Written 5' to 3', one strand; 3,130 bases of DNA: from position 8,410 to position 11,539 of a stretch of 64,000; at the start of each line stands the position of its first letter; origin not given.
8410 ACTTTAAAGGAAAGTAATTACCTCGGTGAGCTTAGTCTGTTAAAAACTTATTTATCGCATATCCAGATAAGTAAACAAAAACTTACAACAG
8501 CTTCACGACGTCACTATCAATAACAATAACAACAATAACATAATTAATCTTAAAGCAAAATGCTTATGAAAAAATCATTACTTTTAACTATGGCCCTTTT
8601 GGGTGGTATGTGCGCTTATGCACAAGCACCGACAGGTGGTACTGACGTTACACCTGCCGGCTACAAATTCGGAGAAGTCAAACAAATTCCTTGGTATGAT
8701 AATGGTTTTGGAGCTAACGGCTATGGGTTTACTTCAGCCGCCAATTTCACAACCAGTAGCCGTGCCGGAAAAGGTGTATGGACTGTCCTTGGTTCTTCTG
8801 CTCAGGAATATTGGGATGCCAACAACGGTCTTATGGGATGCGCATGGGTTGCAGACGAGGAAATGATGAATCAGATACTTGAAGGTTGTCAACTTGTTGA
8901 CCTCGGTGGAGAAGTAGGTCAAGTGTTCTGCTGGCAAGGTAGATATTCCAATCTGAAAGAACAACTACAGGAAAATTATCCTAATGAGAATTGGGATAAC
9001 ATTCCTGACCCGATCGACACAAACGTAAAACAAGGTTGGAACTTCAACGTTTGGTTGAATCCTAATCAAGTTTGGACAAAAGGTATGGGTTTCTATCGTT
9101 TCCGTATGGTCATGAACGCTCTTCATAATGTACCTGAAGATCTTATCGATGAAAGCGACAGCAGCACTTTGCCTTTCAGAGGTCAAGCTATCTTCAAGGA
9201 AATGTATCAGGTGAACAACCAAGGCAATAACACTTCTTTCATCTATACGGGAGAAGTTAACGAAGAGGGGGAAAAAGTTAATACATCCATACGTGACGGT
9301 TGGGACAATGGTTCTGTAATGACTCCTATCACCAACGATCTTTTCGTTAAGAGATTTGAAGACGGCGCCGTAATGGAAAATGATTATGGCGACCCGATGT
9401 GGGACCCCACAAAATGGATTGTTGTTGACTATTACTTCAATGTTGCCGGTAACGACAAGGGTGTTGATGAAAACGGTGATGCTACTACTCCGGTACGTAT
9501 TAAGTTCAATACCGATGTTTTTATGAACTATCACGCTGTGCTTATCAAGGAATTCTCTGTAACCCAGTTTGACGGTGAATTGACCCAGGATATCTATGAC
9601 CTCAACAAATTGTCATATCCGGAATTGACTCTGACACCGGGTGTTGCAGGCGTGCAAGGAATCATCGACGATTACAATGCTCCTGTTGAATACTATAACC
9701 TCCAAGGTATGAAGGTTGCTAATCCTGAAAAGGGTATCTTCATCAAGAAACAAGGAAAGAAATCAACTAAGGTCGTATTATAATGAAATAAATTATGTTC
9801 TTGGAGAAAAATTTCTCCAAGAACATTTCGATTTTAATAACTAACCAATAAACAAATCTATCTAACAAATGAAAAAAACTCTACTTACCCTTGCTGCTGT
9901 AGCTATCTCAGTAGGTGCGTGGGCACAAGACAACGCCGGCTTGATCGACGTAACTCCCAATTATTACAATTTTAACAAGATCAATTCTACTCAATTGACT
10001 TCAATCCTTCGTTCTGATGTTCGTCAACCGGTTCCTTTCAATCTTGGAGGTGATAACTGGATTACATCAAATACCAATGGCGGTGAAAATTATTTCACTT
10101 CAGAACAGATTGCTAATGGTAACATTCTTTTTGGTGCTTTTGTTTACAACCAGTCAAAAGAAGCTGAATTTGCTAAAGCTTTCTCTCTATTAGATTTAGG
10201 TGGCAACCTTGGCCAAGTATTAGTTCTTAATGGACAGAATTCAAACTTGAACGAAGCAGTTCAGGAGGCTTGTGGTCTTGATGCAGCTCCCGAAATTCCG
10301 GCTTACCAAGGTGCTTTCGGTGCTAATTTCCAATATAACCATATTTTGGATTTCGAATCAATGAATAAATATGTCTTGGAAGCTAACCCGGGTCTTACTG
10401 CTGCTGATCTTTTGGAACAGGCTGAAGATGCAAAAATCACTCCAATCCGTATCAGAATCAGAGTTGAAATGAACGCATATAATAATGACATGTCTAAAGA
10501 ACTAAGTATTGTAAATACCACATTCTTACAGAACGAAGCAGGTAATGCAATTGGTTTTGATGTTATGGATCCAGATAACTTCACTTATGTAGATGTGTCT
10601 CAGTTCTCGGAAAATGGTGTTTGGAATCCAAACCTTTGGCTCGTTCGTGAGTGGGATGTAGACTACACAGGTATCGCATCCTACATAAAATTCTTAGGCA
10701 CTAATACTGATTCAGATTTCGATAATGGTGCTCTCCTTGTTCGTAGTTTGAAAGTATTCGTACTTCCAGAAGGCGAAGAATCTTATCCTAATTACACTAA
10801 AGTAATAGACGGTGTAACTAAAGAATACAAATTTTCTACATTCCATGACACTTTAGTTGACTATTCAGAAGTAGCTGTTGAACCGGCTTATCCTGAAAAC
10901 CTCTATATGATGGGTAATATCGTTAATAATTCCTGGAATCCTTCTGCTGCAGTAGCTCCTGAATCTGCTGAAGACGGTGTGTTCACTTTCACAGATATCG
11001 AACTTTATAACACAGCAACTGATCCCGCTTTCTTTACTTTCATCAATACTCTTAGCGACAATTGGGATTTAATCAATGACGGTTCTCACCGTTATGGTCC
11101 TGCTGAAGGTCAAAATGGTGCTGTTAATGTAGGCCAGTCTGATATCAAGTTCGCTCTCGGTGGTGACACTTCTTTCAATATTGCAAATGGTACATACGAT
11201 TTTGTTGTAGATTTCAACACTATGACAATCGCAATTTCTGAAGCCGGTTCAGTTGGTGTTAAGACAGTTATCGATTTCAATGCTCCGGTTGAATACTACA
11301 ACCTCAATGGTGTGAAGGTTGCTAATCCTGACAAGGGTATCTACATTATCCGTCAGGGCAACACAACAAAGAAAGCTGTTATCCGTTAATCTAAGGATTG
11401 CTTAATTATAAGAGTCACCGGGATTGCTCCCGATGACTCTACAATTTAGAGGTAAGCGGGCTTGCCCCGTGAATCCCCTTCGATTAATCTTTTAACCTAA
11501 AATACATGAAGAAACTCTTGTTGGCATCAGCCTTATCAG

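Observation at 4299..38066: T9SS-cargo cluster physically joined to a Sus-type locus for a sulfated LacNAc-type glycan, with no linked sensor/regulator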

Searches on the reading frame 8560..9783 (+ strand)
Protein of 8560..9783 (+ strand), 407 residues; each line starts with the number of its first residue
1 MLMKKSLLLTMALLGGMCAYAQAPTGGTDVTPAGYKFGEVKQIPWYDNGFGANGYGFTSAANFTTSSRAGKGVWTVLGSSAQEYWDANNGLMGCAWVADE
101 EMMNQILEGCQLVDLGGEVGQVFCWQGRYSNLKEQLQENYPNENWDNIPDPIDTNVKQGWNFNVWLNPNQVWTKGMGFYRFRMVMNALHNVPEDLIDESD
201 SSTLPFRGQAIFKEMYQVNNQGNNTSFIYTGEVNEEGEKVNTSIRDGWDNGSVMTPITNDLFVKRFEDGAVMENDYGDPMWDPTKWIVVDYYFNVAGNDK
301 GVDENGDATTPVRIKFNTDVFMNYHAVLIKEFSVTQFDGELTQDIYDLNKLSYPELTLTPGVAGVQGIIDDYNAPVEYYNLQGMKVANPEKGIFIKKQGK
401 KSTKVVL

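Call 3: search_protein_families(library=pfam, proteins=[window:8560-9783:+], max_evalue=0.01)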
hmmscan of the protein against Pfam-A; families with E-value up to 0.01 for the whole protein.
window:8560-9783:+ (407 aa): 0 families

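Call 5: search_protein_families(library=ncbifam, proteins=[window:8560-9783:+], max_evalue=0.01)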
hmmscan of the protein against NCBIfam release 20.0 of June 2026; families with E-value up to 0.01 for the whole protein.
window:8560-9783:+ (407 aa): 0 families

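Call 32: find_homologous_proteins(query=window:8560-9783:+, max_evalue=0.001)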
Query window:8560-9783:+ (407 aa): 79 proteins with E <= 0.001 among 2096 candidates.
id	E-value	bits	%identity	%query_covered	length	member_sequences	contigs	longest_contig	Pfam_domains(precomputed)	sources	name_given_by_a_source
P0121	3.5e-281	950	100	100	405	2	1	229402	-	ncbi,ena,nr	ncbi:MAG: hypothetical protein J1F67_02915 [Muribaculaceae bacterium]|nr:hypothetical protein [Murib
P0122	1.6e-174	599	67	100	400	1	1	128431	-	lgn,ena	-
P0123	3.0e-174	598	65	100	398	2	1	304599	-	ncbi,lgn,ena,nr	ncbi:MAG: hypothetical protein J1E16_04570 [Muribaculaceae bacterium]|nr:hypothetical protein [Murib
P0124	2.2e-170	585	65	100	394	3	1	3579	-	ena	-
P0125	2.5e-162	559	62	100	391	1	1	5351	-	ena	-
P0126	4.0e-144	499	57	100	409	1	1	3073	-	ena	-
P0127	3.5e-143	496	56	100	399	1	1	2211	-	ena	-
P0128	5.8e-102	360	59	68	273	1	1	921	-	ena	-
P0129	4.1e-48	183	35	100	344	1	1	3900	-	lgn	-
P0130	1.3e-41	161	33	100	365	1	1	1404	-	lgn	-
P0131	1.6e-40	157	34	100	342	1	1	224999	-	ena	-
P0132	5.3e-39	153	32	95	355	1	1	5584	-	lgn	-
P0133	2.7e-37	147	31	100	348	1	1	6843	-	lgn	-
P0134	1.3e-35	141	26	82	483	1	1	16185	-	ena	-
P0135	1.9e-34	137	32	100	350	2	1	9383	-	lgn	-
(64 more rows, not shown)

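Call 50: predict_structure(alignment_id=A2)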
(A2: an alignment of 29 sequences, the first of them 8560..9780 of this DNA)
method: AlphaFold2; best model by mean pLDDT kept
length: 407 residues; sequences in the alignment: 29
mean_pLDDT: 84.9   pTM: 0.79
mean pLDDT of the five models: 84.9, 84.0, 83.3, 81.5, 81.2
residues with pLDDT >= 90: 219; 70-90: 133; 50-70: 21; < 50: 34
segments of 3 or more residues with pLDDT < 50: 1-5, 7-21, 51-54, 364-369
pLDDT, mean of each block of 10 residues (from residue 1): 45 44 80 94 81 61 59 77 90 89 91 94 97 95 94 93 91 90 96 85 78 92 90 92 78 89 93 88 97 91 87 91 95 95 94 94 53 82 87 84 84
secondary structure, 60 per line:
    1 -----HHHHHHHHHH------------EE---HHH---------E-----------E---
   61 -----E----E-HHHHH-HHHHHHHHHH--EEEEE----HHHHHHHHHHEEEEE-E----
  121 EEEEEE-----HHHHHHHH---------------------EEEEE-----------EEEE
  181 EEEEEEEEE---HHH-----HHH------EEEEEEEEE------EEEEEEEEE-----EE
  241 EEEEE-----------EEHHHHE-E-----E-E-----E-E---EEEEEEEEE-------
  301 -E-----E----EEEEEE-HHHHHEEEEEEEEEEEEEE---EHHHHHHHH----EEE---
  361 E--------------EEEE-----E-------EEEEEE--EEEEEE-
elements in order: H6-15 H73-77 H79-88 E91-95 H100-109 E110-114 E121-126 H132-139 E161-165 E177-189 E210-218 E225-233 E239-245 H259-262 E285-293 E313-318 H320-324 E325-338 H343-350 E355-357 E376-379 E393-398 E401-406

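Call 55: fold_search(model_id=the predicted structure, library=pdb)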
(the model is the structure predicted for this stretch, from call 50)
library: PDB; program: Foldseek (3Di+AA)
matches with E <= 10: 1232; with E <= 0.001: 0
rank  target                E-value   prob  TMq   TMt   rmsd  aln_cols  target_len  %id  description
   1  5tpb_B                1.2e-03  0.85  0.19  0.19  16.1       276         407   13  Binding domain of BoNT/A complexed with ganglioside variant (released 2017-01-18)
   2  6es1_A                1.5e-03  0.66  0.16  0.16  16.3       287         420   12  Crystal structure of the binding domain from botulinum neurotoxin A2 bound to extracellular domain of human receptor S (released 2018-04-25)
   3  6hox                  1.7e-03  0.72  0.20  0.20  15.5       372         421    9  Crystal structure of the binding domain of Paraclostridial Mosquitocidal Protein 1 (released 2019-07-10)
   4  9ea9_A                2.4e-03  0.66  0.17  0.07  16.4       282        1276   12  Crystal structure of BoNT/A-NTNH-HA70 -VHH_F12-VHH_H7-Fab_NTNH complex (released 2025-09-17)
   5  7qpt_B                2.4e-03  0.41  0.17  0.18  16.9       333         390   13  Botulinum neurotoxin A4 cell binding domain in complex with GD1a oligosaccharide (released 2022-03-16)
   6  9qc7_B                2.7e-03  0.80  0.20  0.09  15.2       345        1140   11  BoNT-NTNH complex from Clostridium botulinum Serotype B1 (released 2025-09-10)
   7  4d69_G                2.9e-03  0.63  0.20  0.29  12.9       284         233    8  SOYBEAN AGGLUTININ FROM GLYCINE MAX IN COMPLEX WITH THE ANTIGEN Tn (released 2014-11-19)
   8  7z5s_AAA              2.9e-03  0.60  0.17  0.17  15.6       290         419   13  Crystal Structure of botulinum neurotoxin A2 cell binding domain in complex with GD1a (released 2022-06-08)
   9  3bta                  2.9e-03  0.57  0.17  0.07  16.0       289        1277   13  CRYSTAL STRUCTURE OF BOTULINUM NEUROTOXIN SEROTYPE A (released 1999-10-01)
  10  1sbf_A                3.0e-03  0.66  0.21  0.32  16.2       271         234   11  SOYBEAN AGGLUTININ (released 1998-04-22)
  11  6f0p                  3.4e-03  0.54  0.19  0.18  16.4       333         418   11  Botulinum neurotoxin A4 Hc domain (released 2018-01-10)
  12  3v0c                  3.4e-03  0.54  0.17  0.07  15.9       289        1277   13  4.3 angstrom crystal structure of an inactive BoNT/A (E224Q/R363A/Y366F) (released 2012-03-14)
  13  4moa                  4.0e-03  0.92  0.19  0.14  10.8       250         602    8  Crystal structure of CRY4BA-R203Q TOXIN (released 2014-12-10)
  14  4d69_B                4.3e-03  0.47  0.18  0.28  14.3       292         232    8  SOYBEAN AGGLUTININ FROM GLYCINE MAX IN COMPLEX WITH THE ANTIGEN Tn (released 2014-11-19)
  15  7qpt_A                4.3e-03  0.35  0.18  0.18  16.8       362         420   12  Botulinum neurotoxin A4 cell binding domain in complex with GD1a oligosaccharide (released 2022-03-16)
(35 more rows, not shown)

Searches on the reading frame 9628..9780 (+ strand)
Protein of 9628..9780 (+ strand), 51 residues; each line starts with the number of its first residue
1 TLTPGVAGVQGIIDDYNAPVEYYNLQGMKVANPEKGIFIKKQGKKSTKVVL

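Call 67: search_protein_representatives(alignment_id=A3)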
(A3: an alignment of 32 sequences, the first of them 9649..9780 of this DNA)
Query: 32 sequences, 44 profile positions. Proteins with E-value up to 0.001 (for the whole library): 12175; up to 1e-10: 4150; up to 1e-30: 0. The best 150 are listed.
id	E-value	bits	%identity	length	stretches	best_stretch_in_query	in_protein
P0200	2.1e-22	94.1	-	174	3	2-44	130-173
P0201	2.8e-22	93.8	-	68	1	1-44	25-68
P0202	7.3e-22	92.4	-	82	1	1-44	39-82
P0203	1.7e-21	91.2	-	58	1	2-44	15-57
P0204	1.9e-21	91.1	-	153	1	1-44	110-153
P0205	2.2e-21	90.9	-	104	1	2-44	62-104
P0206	2.8e-21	90.6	-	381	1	2-44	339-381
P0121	2.9e-21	90.5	-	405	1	1-44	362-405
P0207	2.9e-21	90.5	-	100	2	1-44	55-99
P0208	3.4e-21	90.3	-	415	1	1-44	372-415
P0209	4.2e-21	90.0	-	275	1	2-44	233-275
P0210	4.3e-21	90.0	-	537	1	1-44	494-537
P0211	4.6e-21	89.9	-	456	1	1-44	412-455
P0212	5.3e-21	89.7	-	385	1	2-44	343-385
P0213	6.1e-21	89.5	-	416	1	1-44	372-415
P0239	2.6e-20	87.5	-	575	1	1-44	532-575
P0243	2.9e-20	87.3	-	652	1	1-44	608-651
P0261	6.0e-20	86.3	-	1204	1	2-44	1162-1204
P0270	8.9e-20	85.7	-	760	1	1-44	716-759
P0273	1.1e-19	85.4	-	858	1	1-44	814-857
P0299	1.9e-19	84.7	-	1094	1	1-44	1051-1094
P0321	3.3e-19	83.9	-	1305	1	2-44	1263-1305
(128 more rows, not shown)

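Call 71: list_cluster_members(proteins=[P0206, P0210, P0239, P0243, P0261, P0273, P0299, P0321, P0270, P0182])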
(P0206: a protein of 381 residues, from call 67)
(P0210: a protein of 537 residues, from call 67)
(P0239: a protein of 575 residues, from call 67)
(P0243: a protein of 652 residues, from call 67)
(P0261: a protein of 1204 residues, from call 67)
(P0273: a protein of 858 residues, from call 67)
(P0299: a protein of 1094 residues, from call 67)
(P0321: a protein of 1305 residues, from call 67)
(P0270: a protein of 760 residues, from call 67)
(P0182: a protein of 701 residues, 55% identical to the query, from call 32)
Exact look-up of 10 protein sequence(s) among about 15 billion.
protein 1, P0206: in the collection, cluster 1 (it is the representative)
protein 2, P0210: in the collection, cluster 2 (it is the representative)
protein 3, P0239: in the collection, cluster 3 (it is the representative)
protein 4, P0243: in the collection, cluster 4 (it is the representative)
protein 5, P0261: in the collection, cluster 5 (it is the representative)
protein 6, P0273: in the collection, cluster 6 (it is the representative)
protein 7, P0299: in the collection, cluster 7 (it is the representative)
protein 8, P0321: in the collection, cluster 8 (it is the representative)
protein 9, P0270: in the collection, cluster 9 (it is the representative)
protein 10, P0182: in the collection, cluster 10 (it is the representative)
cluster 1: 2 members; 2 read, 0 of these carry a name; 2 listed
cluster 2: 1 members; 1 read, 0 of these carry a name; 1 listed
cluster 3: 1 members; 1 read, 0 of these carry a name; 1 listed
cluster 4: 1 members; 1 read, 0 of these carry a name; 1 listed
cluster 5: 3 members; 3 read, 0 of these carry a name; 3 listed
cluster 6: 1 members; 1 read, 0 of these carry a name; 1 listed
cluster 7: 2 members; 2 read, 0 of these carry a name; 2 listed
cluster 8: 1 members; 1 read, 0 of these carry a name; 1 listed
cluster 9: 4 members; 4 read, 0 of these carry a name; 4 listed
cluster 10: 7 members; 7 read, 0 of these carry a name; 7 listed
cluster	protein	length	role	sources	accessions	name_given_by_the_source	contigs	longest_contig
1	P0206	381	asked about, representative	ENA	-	-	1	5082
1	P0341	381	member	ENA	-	-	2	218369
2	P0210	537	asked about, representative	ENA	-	-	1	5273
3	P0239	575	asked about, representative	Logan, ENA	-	-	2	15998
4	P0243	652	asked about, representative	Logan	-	-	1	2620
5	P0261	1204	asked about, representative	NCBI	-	-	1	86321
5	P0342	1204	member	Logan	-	-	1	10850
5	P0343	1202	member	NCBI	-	-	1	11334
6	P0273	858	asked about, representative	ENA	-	-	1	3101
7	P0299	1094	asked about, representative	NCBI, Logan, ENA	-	-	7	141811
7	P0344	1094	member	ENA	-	-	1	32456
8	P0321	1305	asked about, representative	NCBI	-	-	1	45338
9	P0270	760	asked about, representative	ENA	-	-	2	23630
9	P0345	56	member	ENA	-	-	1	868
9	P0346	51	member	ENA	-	-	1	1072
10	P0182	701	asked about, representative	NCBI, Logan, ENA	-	-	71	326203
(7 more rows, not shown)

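Call 72: search_protein_families(library=ncbifam, proteins=[window:9628-9780:+, P0261, P0321, P0299], max_evalue=10)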
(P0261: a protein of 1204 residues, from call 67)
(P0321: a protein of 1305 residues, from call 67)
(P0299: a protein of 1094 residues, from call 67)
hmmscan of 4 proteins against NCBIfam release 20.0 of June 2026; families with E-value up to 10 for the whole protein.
seq(51 aa): 0 families

P0261 (1204 aa): 1 family
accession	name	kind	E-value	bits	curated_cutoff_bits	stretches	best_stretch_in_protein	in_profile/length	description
NF005176.1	PRK06655.1-1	equivalog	0.0093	15.9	230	1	734-778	85-129/197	flagellar hook assembly protein FlgD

P0321 (1305 aa): 2 families
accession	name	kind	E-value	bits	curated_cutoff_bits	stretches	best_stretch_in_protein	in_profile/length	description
NF001935.0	PRK00714.1-2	equivalog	0.071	12.6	259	1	179-229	30-80/183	RNA pyrophosphohydrolase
TIGR03102.1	halo_cynanin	subfamily_domain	0.079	13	93.8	1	939-1007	29-96/115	halocyanin domain-containing protein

P0299 (1094 aa): 1 family
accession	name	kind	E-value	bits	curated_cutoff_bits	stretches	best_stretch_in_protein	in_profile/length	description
NF010999.0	PRK14425.1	equivalog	0.031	14.4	106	1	750-795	33-78/94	acylphosphatase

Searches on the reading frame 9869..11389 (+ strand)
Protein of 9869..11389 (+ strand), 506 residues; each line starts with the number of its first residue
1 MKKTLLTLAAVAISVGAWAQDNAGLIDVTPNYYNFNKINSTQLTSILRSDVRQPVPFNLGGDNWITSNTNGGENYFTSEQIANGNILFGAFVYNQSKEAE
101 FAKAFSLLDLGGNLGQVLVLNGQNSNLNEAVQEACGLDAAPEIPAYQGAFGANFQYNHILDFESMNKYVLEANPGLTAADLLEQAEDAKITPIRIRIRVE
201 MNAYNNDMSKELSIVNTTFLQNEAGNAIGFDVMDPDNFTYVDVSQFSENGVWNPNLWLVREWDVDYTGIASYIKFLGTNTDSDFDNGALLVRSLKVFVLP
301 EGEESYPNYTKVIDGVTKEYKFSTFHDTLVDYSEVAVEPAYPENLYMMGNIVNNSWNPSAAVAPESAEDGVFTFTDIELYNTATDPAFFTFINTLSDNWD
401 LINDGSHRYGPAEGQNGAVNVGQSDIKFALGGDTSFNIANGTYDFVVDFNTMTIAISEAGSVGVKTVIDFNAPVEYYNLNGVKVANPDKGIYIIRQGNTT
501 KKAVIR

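Call 3: search_protein_families(library=pfam, proteins=[window:9869-11389:+], max_evalue=0.01)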
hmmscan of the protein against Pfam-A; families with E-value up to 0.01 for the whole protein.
window:9869-11389:+ (506 aa): 0 families

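Call 5: search_protein_families(library=ncbifam, proteins=[window:9869-11389:+], max_evalue=0.01)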
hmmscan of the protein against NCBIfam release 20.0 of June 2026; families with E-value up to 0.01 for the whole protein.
window:9869-11389:+ (506 aa): 0 families

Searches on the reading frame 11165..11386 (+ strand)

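Call 17: search_protein_families(library=pfam, proteins=[window:11165-11386:+], max_evalue=10)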
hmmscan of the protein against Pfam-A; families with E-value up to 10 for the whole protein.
seq(74 aa): 2 families
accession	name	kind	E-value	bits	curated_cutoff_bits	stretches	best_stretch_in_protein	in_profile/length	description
PF19152.5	DUF5834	-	0.11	13.3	28.6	1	4-40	111-148/159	Family of unknown function (DUF5834)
PF18273.6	T3RM_EcoP15I_C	-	0.2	12.4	25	1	35-70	15-50/97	Type III R-M EcoP15I C-terminal domain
